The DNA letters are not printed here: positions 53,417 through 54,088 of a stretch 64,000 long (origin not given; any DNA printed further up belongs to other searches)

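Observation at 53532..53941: SOS-controlled stand-alone OB-fold resembling the DnaE2 C-terminus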

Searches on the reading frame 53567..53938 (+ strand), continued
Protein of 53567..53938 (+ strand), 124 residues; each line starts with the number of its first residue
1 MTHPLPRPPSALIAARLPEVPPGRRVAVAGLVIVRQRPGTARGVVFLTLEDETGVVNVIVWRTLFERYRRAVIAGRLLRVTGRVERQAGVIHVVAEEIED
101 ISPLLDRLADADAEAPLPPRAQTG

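Call 34: list_cluster_members(proteins=[P0079, P0066, P0044, P0042, P0119, P0390, P0492, P0436, P0485, P0003])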
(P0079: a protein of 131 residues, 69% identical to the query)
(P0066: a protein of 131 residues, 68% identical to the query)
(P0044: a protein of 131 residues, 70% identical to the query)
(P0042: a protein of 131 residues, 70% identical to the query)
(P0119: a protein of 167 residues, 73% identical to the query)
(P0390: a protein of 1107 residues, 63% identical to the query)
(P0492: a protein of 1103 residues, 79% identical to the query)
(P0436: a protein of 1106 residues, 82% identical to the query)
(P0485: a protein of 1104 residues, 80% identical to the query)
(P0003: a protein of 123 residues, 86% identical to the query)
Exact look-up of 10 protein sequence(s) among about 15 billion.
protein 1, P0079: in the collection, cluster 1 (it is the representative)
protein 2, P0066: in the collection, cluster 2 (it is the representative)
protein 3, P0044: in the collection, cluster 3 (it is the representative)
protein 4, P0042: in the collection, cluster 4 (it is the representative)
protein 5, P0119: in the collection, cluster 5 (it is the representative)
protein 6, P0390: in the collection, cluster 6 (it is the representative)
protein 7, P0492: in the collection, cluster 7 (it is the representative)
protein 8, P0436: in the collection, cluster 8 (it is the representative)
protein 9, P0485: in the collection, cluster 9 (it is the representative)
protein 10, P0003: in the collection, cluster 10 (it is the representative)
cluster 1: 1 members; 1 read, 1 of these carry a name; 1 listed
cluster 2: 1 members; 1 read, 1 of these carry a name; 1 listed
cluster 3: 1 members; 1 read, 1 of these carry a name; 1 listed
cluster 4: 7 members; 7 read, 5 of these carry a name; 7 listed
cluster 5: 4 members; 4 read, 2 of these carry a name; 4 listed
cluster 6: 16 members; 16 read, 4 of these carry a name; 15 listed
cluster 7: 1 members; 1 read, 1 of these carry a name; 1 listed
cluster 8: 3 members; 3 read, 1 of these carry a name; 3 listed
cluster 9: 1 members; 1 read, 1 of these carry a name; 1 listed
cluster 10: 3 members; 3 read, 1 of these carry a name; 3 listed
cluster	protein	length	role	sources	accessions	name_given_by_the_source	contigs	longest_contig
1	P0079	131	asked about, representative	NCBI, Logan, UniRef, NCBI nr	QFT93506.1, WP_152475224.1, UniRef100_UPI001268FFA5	Error-prone DNA polymerase [Roseovarius sp. THAF9] | OB-fold nucleic acid binding domain-containing protein n=1 Tax=Roseovarius sp. THAF9 ... | OB-fold nucleic acid binding domain-containing protein [Roseovarius sp. THAF9]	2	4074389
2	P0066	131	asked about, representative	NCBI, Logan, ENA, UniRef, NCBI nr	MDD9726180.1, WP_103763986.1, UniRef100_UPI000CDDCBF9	OB-fold nucleic acid binding domain-containing protein [Roseovarius sp. SK2] | OB-fold nucleic acid binding domain-containing protein n=1 Tax=Roseovarius TaxID=74030 ... | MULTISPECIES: OB-fold nucleic acid binding domain-containing protein [Roseovarius]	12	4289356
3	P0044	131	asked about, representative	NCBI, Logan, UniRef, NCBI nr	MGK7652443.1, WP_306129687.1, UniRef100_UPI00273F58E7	OB-fold nucleic acid binding domain-containing protein [Roseovarius sp. MMSF_3350] | OB-fold nucleic acid binding domain-containing protein n=1 Tax=unclassified Roseovarius ...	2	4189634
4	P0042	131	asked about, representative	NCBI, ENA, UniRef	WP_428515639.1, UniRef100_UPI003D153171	OB-fold nucleic acid binding domain-containing protein [Roseovarius sp.] | OB-fold nucleic acid binding domain-containing protein n=1 Tax=Roseovarius sp. ...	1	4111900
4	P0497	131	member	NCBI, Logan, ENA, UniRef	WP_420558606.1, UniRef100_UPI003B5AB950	OB-fold nucleic acid binding domain-containing protein [Roseovarius sp.] | OB-fold nucleic acid binding domain-containing protein n=1 Tax=Roseovarius sp. ...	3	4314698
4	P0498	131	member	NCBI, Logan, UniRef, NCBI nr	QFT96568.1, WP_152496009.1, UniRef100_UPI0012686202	Error-prone DNA polymerase [Roseovarius sp. THAF8] | OB-fold nucleic acid binding domain-containing protein n=1 Tax=Roseovarius sp. THAF8 ... | OB-fold nucleic acid binding domain-containing protein [Roseovarius sp. THAF8]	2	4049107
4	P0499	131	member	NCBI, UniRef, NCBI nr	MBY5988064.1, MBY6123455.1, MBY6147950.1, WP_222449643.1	OB-fold nucleic acid binding domain-containing protein [Roseovarius atlanticus] | OB-fold nucleic acid binding domain-containing protein n=1 Tax=Roseovarius atlanticus ...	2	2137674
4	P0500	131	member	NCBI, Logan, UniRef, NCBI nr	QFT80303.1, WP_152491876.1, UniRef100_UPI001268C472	Error-prone DNA polymerase [Roseovarius sp. THAF27] | OB-fold nucleic acid binding domain-containing protein n=1 Tax=Roseovarius sp. THAF27 ... | OB-fold nucleic acid binding domain-containing protein [Roseovarius sp. THAF27]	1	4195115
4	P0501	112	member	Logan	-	-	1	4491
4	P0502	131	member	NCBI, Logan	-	-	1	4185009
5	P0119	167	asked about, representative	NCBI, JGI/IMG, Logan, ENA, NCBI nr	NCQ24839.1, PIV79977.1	MAG: hypothetical protein COW54_01325 [Rhodobacteraceae bacterium ... | hypothetical protein [Roseovarius sp.]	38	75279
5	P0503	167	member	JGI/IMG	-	DNA polymerase III alpha subunit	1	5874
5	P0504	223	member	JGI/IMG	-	-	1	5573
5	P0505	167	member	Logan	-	-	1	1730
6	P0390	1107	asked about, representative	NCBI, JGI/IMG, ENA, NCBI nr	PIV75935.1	MAG: error-prone DNA polymerase [Rhodobacteraceae bacterium ...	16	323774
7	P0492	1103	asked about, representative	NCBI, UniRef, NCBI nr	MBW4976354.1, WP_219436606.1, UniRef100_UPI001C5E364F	error-prone DNA polymerase [Roseovarius mucosus] | error-prone DNA polymerase n=1 Tax=Roseovarius mucosus TaxID=215743 RepID=UPI001C5E364F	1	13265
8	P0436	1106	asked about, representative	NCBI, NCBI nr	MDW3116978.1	MAG: error-prone DNA polymerase [Roseovarius pacificus] | error-prone DNA polymerase [Roseovarius pacificus]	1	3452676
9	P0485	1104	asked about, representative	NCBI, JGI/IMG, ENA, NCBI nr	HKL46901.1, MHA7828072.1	MAG TPA: error-prone DNA polymerase [Roseovarius sp.] | error-prone DNA polymerase [Roseovarius sp.]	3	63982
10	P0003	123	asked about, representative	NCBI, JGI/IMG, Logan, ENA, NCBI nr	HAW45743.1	MAG TPA: hypothetical protein DCX34_00640 [Roseovarius sp.] | DNA polymerase III alpha subunit | hypothetical protein [Roseovarius sp.]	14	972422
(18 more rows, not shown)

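Call 47: find_encoding_contigs(protein=P0305, flank=5000, max_places=2)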
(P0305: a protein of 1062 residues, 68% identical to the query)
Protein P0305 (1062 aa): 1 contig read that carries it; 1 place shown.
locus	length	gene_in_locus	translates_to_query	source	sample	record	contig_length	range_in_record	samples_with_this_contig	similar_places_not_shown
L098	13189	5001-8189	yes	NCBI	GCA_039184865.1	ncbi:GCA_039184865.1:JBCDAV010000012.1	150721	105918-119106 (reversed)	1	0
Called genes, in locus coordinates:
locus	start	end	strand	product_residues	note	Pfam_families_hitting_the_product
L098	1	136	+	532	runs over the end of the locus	PF00512:HisKA, PF02518:HATPase_c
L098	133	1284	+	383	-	PF00072:Response_reg, PF07228:SpoIIE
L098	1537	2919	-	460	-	PF05694:SBP56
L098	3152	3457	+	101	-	-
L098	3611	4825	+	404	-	PF00266:Aminotran_5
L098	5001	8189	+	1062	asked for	PF02811:PHP, PF07733:DNA_pol3_alpha, PF17657:DNA_pol3_finger, PF14579:HHH_6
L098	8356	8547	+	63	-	-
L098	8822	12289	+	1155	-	PF08379:Bact_transglu_N, PF01841:Transglut_core, PF09899:DUF2126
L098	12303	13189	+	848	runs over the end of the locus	PF04174:CP_ATPgrasp_1, PF14403:CP_ATPgrasp_2, PF04168:Alpha-E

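Call 48: find_encoding_contigs(protein=P0302, flank=5000, max_places=2)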
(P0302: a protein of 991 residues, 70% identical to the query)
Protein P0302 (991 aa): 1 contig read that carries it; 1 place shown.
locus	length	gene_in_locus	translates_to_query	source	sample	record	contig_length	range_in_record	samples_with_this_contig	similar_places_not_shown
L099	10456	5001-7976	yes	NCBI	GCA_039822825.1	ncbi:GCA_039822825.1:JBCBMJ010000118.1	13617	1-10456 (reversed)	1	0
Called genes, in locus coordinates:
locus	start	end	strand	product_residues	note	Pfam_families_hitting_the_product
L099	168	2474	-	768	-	PF00390:malic, PF03949:Malic_M, PF01515:PTA_PTB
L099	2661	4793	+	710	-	PF13576:Pentapeptide_3 (faint), PF13599:Pentapeptide_4 (faint), PF00805:Pentapeptide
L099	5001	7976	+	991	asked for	PF02811:PHP, PF07733:DNA_pol3_alpha, PF17657:DNA_pol3_finger, PF14579:HHH_6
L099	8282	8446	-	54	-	-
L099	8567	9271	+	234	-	PF08279:HTH_11, PF12840:HTH_20 (weak), PF13280:WYL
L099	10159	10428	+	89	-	PF00501:AMP-binding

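Call 49: find_encoding_contigs(protein=P0291, flank=5000, max_places=2)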
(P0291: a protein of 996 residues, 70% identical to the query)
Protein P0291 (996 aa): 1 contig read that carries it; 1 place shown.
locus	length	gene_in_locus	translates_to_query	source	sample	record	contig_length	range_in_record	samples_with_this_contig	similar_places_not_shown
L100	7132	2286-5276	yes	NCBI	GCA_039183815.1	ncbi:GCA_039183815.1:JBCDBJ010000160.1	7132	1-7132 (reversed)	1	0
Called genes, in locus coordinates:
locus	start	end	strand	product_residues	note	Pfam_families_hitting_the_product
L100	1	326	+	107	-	?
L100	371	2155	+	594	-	PF00805:Pentapeptide, PF13576:Pentapeptide_3 (faint), PF00805:Pentapeptide (weak)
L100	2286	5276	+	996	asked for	PF02811:PHP (weak), PF07733:DNA_pol3_alpha, PF17657:DNA_pol3_finger, PF14579:HHH_6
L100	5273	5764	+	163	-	PF00293:NUDIX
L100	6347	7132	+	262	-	PF04055:Radical_SAM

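Call 55: search_dna_similar(query=L069:6623-10519:+, collection=plasmids, mode=protein, max_rows=40, max_evalue=1e-50)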
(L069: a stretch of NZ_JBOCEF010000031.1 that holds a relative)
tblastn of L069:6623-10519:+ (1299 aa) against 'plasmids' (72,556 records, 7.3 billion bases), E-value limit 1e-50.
Records with a match: 1246; places in all: 1338; records where one place covers at least 80% of the query: 0.
Best place of each record, by identity: 60-80% 29; <60% 1217.
By first word of the organism name: Burkholderia 151; Rhizobium 147; Ralstonia 136; Streptomyces 135; Agrobacterium 130; Sinorhizobium 55; Acinetobacter 41; Shinella 33; Cupriavidus 20; Roseomonas 19; and 136 more.
By predicted mobility (MOB-suite, as given by PLSDB): non-mobilizable 576; conjugative 429; mobilizable 241.
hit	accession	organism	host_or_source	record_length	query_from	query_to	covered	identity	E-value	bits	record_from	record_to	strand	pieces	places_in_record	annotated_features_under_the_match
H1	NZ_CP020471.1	Fuscovulum blasticum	cell culture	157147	147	997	66%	65.9%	0e+0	1019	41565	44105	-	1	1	error-prone DNA polymerase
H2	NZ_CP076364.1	Gemmobacter fulvus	cell culture,Anabaena culture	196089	150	1000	66%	64.8%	0e+0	1009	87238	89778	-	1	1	error-prone DNA polymerase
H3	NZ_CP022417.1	Pseudosulfitobacter pseudonitzschiae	Skeletonema marinoi strain RO5AC,Cell ...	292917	147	997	66%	64.6%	0e+0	1035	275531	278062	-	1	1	error-prone DNA polymerase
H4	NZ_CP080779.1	Aliiroseovarius crassostreae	-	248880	147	1000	66%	64.3%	0e+0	1025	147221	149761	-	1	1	error-prone DNA polymerase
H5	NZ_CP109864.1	Paracoccus aminovorans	bacteria,human fecal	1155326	150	997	65%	64.7%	0e+0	996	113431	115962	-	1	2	record has no annotation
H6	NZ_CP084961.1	Sulfitobacter pontiacus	cell culture,Seawater from the North ...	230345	149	1001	66%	64.1%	0e+0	1038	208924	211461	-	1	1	error-prone DNA polymerase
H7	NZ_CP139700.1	Sulfitobacter pontiacus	Bacterial Culture,hydrothermal vent ...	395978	149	1001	66%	64.1%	0e+0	1038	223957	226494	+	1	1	error-prone DNA polymerase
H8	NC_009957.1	Dinoroseobacter shibae DFL 12 = DSM 16493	-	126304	143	997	66%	63.9%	0e+0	1023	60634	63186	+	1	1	error-prone DNA polymerase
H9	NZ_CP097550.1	Dinoroseobacter shibae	Alexandrium ostenfeldii,pure culture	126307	143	997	66%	63.9%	0e+0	1023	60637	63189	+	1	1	error-prone DNA polymerase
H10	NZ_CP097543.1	Dinoroseobacter shibae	Prorocentrum lima,pure culture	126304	143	997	66%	63.9%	0e+0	1023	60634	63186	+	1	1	error-prone DNA polymerase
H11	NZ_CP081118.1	Sulfitobacter pontiacus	-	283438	149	1001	66%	64.0%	0e+0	1042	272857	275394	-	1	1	error-prone DNA polymerase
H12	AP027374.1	Sulfitobacter pontiacus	-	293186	149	1001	66%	64.0%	0e+0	1041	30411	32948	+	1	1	dnaE2: error-prone DNA polymerase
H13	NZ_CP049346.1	Sulfitobacter pontiacus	-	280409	149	1001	66%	63.9%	0e+0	1041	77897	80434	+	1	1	error-prone DNA polymerase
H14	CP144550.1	Sulfitobacter pontiacus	cell culture,salt marsh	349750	149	1001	66%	63.8%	0e+0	1032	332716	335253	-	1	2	record has no annotation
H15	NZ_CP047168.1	Ponticoccus alexandrii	-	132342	147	997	66%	63.9%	0e+0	1021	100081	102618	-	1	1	error-prone DNA polymerase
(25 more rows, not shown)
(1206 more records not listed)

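Call 59: get_annotated_region(hit=H15, flank=4000)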
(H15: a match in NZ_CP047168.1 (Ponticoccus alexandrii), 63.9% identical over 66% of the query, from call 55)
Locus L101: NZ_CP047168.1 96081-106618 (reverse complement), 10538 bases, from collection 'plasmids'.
description: Ponticoccus alexandrii strain C31 plasmid p-SCP2, complete sequence
organism: Ponticoccus alexandrii (NCBI taxid 1943633)
taxonomy: Bacteria; Pseudomonadota; Alphaproteobacteria; Rhodobacterales; Roseobacteraceae; Ponticoccus; Ponticoccus alexandrii
host: -; source: -; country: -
typing (MOB-suite, as given by PLSDB): conjugative; replicon rep_cluster_613; relaxase MOBP,MOBP; mating-pair formation MPF_T
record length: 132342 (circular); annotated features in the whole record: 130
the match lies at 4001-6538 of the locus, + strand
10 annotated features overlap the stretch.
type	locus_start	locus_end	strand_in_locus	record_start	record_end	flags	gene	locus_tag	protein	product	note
CDS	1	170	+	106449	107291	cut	-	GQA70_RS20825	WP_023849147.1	hypothetical protein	-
CDS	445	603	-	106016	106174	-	-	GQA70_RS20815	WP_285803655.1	transposase domain-containing protein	-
CDS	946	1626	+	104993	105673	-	-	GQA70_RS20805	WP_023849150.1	SOS response-associated peptidase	GO:0018142 - obsolete protein-DNA covalent cross-linking [Evidence IEA]; GO:0009432 - SOS response [Evidence IEA]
CDS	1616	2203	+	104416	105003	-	-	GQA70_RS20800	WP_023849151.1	hypothetical protein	-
CDS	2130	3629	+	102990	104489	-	-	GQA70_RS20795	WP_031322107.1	DNA polymerase Y family protein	-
CDS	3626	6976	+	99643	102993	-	-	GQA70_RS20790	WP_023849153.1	error-prone DNA polymerase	GO:0006260 - DNA replication [Evidence IEA]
CDS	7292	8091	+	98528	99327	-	-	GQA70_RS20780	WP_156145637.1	IS5 family transposase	-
CDS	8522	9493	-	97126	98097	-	-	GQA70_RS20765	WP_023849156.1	hydroxyacid dehydrogenase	-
CDS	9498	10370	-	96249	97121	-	-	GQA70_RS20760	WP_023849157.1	NAD(P)-dependent oxidoreductase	-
CDS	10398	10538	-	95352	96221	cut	-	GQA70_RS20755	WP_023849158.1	ABC transporter permease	-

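Call 64: search_solved_structures(query=A1, max_evalue=0.01, show_alignments=2)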
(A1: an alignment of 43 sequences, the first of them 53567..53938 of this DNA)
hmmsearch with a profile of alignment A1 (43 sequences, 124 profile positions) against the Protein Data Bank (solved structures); distinct sequences matched with E-value up to 0.01: 1.
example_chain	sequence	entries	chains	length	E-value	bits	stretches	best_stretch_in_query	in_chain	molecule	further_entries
5fku_A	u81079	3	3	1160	0.0012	22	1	19-109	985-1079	DNA POLYMERASE III SUBUNIT ALPHA | DNA POLYMERASE III ALPHA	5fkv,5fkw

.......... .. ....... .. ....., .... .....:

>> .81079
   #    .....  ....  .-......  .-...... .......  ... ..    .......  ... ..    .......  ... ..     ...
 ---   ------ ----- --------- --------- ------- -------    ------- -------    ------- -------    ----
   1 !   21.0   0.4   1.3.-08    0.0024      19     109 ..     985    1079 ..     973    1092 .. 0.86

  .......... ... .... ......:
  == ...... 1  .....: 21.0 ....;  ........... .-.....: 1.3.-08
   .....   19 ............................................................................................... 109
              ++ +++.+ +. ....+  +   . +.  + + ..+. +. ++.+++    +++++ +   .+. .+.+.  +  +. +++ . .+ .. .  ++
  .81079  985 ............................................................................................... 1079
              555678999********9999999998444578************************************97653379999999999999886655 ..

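Call 67: predict_structure(alignment_id=A1)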
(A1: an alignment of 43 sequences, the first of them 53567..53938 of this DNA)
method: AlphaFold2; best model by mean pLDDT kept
length: 124 residues; sequences in the alignment: 43
mean_pLDDT: 85.9   pTM: 0.78
mean pLDDT of the five models: 85.9, 85.5, 84.8, 84.3, 83.9
residues with pLDDT >= 90: 81; 70-90: 21; 50-70: 18; < 50: 4
segments of 3 or more residues with pLDDT < 50: none
pLDDT, mean of each block of 10 residues (from residue 1): 83 96 97 69 87 95 92 94 95 97 86 56 48
secondary structure, 60 per line:
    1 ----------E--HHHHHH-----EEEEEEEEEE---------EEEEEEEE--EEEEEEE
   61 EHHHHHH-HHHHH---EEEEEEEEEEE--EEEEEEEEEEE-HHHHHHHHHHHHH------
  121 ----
elements in order: H14-19 E25-34 E44-51 E54-61 H62-67 H69-73 E77-87 E90-100 H102-114

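Call 71: fold_search(model_id=the predicted structure, library=pdb)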
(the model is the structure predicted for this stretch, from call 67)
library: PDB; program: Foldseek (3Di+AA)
matches with E <= 10: 1265; with E <= 0.001: 247
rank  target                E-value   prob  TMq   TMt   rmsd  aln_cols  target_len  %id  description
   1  4wj3_M                2.8e-06  1.00  0.59  0.14  10.9       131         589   23  Crystal structure of the asparagine transamidosome from Pseudomonas aeruginosa (released 2014-12-31)
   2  4joi_B                8.7e-06  1.00  0.47  0.41   6.4        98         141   22  Crystal structure of the human telomeric Stn1-Ten1 complex (released 2013-05-29)
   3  7uy7_B                9.2e-06  1.00  0.59  0.27   6.2       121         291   16  Tetrahymena CST with Polymerase alpha-Primase (released 2022-07-13)
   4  8aaj_B                1.2e-05  1.00  0.52  0.36   6.3        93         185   19  Crystal structure of the Pyrococcus abyssi RPA (apo form) (released 2023-05-03)
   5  9mj5_B                1.2e-05  1.00  0.44  0.28  12.0       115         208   14  Catalytic domain of human DNA polymerase alpha in complex with DNA and RPA (released 2025-02-19)
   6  8sok_B                1.4e-05  1.00  0.45  0.17   8.5       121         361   19  Cryo-EM structure of human CST bound to POT1(ESDL)/TPP1 in the presence of telomeric ssDNA (released 2023-06-07)
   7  4o2d_A                1.5e-05  1.00  0.54  0.13  10.8       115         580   29  Crystal structure of aspartyl-tRNA synthetase from Mycobacterium smegmatis with bound aspartic acid (released 2014-01-22)
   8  4ycu_B                1.6e-05  1.00  0.59  0.17   5.1       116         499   17  Crystal structure of cladosporin in complex with human lysyl-tRNA synthetase (released 2015-06-10)
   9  8c5y_B                1.6e-05  1.00  0.53  0.38   4.6        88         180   19  RPA tetrameric supercomplex from Pyrococcus abyssi (released 2023-05-03)
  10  1n9w_A                1.8e-05  1.00  0.57  0.21   1.9       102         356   25  Crystal structure of the non-discriminating and archaeal-type aspartyl-tRNA synthetase from Thermus thermophilus (released 2003-04-08)
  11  4joi_A                1.9e-05  1.00  0.47  0.42   7.2       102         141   22  Crystal structure of the human telomeric Stn1-Ten1 complex (released 2013-05-29)
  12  6w6w_C                1.9e-05  1.00  0.46  0.19   8.1       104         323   22  Cryo-EM structure of CST bound to telomeric single-stranded DNA (released 2020-06-03)
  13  9slz_A                2.1e-05  1.00  0.53  0.16   5.9       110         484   26  Structure of Thermus thermophilus lysyl-tRNA synthetase complexed with wild-type E.coli tRNALys(mnm5s2UUU) and sulpham (released 2025-09-17)
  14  4o2d_B                2.3e-05  1.00  0.54  0.14  10.7       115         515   29  Crystal structure of aspartyl-tRNA synthetase from Mycobacterium smegmatis with bound aspartic acid (released 2014-01-22)
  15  4wj4_A                2.6e-05  1.00  0.52  0.12   7.3       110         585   24  Crystal structure of non-discriminating aspartyl-tRNA synthetase from Pseudomonas aeruginosa complexed with tRNA(Asn)  (released 2014-12-31)
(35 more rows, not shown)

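Call 81: search_protein_families(library=pfam, proteins=[L083:8009-9784:+, L100:5761-6207:+], max_evalue=0.001)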
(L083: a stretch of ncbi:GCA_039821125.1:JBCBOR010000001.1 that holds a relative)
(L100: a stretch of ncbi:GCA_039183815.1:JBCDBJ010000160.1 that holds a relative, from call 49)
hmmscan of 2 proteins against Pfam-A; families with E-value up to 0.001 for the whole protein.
L083:8009-9784:+ (591 aa): 3 families
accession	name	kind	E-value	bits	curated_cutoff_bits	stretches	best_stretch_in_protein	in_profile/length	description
PF00805.28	Pentapeptide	-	1.2e-25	89.1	20.2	4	405-443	2-40/40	Pentapeptide repeats (8 copies)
PF13599.13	Pentapeptide_4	-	0.00012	22.5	38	0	441-482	13-54/78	Pentapeptide repeat region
PF13576.12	Pentapeptide_3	-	0.00032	21.3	27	0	407-439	7-42/48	Pentapeptide repeats (9 copies)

L100:5761-6207:+ (149 aa): 2 families
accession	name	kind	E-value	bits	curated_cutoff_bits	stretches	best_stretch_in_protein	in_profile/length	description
PF01336.31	tRNA_anti-codon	-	2e-13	50.5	27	1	25-97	2-73/75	OB-fold nucleic acid binding domain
PF13742.12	tRNA_anti_2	-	0.00029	21.5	27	1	24-83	22-79/95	OB-fold nucleic acid binding domain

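Call 87: find_encoding_contigs(protein=P0492, flank=3000, max_places=3)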
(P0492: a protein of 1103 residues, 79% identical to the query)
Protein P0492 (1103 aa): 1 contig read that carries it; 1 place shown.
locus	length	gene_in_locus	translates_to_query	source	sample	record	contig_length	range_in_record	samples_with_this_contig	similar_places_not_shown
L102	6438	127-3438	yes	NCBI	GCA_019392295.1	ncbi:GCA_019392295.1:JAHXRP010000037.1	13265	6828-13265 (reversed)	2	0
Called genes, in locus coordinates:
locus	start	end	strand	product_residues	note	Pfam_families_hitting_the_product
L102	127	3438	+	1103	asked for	PF02811:PHP, PF07733:DNA_pol3_alpha, PF17657:DNA_pol3_finger, PF14579:HHH_6, PF01336:tRNA_anti-codon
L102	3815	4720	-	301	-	PF00126:HTH_1, PF03466:LysR_substrate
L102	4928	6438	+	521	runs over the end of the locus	PF00496:SBP_bac_5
